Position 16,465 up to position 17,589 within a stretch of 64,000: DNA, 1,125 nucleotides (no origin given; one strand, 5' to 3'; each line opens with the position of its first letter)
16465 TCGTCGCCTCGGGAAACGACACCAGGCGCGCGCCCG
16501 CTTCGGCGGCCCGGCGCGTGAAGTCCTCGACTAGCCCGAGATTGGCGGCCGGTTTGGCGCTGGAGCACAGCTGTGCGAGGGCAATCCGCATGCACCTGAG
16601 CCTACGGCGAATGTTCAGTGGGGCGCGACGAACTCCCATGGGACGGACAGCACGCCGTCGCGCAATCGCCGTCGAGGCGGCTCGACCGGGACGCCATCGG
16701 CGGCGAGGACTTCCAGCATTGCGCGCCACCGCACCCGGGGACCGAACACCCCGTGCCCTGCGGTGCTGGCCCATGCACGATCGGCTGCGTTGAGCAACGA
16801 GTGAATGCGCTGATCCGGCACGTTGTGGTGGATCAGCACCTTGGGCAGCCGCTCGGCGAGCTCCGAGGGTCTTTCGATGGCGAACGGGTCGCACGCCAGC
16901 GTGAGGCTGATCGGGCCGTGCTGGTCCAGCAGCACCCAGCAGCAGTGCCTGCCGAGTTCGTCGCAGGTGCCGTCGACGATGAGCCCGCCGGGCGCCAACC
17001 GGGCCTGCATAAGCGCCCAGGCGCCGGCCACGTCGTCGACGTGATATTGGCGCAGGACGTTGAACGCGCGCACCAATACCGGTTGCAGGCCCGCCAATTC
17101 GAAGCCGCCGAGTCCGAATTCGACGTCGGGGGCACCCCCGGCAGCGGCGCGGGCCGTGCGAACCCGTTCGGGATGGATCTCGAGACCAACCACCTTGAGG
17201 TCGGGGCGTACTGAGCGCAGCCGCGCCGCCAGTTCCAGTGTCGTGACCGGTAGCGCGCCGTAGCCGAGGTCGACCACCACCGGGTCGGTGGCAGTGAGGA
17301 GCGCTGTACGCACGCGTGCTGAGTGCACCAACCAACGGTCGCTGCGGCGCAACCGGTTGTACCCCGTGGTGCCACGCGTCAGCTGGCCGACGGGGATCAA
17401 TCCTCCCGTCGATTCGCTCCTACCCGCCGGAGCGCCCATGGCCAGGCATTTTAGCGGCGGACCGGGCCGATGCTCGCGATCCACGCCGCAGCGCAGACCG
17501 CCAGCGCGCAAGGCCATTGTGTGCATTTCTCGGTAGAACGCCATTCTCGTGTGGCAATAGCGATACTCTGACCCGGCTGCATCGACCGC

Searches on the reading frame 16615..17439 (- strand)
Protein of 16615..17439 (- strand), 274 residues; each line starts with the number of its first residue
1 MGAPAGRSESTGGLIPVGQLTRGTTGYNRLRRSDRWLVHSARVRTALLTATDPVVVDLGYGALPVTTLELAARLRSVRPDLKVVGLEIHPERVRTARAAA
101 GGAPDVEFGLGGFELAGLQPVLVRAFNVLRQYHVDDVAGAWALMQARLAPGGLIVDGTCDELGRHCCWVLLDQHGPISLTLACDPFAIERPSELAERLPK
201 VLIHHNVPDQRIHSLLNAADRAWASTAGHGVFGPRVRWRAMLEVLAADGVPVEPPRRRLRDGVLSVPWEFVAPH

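Call 84: search_protein_families(library=pfam, proteins=[window:16615-17439:-])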
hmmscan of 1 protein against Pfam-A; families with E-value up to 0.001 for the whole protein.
window:16615-17439:- (274 aa): 0 families

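Call 97: find_homologous_proteins(query=window:16615-17439:-)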
Query window:16615-17439:- (274 aa): 7892 proteins with E <= 0.001 among 8000 candidates; the best 120 are listed.
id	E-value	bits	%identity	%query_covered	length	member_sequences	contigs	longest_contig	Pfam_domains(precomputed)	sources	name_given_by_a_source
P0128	1.5e-154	532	91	95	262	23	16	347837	-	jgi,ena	jgi:hypothetical protein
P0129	2.0e-153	528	90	95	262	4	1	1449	-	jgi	jgi:hypothetical protein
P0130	3.9e-153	527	88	98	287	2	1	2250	-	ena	-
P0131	3.7e-149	514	86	98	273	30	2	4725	-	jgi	jgi:SAM-dependent methyltransferase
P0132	4.4e-149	514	87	95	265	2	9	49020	-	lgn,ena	-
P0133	1.4e-146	506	82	100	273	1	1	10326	-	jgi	jgi:SAM-dependent methyltransferase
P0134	7.3e-145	500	83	100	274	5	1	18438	-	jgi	jgi:hypothetical protein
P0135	4.6e-144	497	82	99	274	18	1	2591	-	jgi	jgi:hypothetical protein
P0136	5.0e-144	497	85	94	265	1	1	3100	-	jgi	jgi:SAM-dependent methyltransferase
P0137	2.6e-143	495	86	94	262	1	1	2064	-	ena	-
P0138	1.4e-142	492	81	99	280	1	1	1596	-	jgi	jgi:SAM-dependent methyltransferase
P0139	2.4e-142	492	81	100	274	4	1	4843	-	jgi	jgi:hypothetical protein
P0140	1.2e-141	489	84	95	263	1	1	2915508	-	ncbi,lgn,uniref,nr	ncbi:class I SAM-dependent methyltransferase [Mycobacterium antarcticum]|uniref:class I SAM-dependen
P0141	2.9e-141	488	84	95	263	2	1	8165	-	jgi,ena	-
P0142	5.6e-141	487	81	98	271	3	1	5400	-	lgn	-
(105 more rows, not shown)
